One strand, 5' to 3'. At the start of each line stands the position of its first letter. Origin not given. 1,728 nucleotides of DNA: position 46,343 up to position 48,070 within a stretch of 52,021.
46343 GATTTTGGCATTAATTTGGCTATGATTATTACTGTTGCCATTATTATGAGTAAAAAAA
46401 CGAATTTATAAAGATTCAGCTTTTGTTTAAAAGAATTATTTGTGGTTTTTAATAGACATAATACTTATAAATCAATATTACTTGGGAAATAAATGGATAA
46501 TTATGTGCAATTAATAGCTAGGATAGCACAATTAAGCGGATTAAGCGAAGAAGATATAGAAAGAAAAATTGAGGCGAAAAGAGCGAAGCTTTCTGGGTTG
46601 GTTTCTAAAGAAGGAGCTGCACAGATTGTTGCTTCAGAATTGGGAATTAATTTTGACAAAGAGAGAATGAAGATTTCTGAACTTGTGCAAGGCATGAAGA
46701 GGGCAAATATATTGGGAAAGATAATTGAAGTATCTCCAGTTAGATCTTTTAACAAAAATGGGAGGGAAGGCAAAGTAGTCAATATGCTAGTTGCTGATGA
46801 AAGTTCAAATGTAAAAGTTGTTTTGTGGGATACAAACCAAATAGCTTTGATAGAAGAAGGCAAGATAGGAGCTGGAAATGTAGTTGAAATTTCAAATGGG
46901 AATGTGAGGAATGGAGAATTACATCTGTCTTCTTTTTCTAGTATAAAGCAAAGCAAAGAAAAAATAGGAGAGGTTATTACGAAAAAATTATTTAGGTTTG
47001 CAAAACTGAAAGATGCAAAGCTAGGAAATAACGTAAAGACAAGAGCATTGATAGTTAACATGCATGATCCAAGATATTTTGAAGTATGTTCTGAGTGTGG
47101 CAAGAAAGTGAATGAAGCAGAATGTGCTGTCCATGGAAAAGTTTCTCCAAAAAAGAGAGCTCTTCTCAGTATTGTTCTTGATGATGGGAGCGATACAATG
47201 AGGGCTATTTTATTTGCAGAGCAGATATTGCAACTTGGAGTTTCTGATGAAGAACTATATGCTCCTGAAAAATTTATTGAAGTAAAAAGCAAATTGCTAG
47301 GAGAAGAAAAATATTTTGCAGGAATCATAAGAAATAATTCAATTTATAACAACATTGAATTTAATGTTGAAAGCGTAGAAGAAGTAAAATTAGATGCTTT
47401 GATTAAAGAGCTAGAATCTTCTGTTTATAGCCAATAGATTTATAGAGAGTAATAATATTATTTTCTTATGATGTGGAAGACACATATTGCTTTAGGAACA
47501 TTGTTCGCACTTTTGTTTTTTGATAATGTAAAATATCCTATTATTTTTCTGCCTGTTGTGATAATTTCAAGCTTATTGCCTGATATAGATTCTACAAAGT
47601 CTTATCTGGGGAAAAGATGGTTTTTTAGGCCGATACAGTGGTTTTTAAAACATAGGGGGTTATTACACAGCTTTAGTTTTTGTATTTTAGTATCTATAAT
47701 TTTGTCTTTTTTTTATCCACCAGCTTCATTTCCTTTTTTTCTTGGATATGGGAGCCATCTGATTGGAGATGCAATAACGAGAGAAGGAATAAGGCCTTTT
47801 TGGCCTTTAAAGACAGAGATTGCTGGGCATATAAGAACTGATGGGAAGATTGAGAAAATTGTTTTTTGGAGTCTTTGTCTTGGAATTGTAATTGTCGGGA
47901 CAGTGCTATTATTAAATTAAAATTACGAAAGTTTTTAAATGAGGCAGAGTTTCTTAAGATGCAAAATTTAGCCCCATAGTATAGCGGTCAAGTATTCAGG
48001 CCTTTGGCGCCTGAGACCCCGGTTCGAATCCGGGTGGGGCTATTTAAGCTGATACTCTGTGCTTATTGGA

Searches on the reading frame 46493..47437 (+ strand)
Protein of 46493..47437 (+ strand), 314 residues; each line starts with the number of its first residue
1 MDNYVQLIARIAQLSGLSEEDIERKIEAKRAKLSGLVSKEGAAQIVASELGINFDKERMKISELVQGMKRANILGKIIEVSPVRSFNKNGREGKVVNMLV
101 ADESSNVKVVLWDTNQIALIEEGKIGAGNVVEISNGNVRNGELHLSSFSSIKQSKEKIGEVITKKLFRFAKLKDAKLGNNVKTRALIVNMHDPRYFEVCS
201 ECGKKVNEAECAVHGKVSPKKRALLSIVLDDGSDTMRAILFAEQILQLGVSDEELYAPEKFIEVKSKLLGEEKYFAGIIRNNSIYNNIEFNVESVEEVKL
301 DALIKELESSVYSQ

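Call 5: search_protein_families(library=pfam, proteins=[window:46493-47437:+], max_evalue=0.001)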
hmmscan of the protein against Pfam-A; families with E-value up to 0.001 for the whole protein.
window:46493-47437:+ (314 aa): 3 families
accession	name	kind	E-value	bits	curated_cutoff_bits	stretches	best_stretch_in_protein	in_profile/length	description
PF01336.31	tRNA_anti-codon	-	3.7e-06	27.2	27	0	84-140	11-59/75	OB-fold nucleic acid binding domain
PF24903.1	OB_MEIOB_N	-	4.2e-05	23.3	27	1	56-140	3-91/140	MEIOB, N-terminal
PF17244.8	CDC24_OB3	-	4.8e-05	23.7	25.4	1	64-240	2-181/216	Cell division control protein 24, OB domain 3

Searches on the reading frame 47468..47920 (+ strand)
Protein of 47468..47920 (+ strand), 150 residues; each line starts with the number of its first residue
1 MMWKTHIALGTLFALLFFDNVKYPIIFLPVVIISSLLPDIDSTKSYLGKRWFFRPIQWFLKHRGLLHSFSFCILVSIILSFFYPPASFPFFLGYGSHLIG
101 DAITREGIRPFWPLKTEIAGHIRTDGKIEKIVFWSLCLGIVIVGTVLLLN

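Call 5: search_protein_families(library=pfam, proteins=[window:47468-47920:+], max_evalue=0.001)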
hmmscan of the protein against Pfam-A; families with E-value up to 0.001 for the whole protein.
window:47468-47920:+ (150 aa): 1 family
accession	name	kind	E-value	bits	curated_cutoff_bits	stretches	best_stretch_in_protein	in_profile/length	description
PF04307.19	YdjM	-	6.1e-27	94.7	29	1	1-126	1-135/176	YdjM inner membrane protein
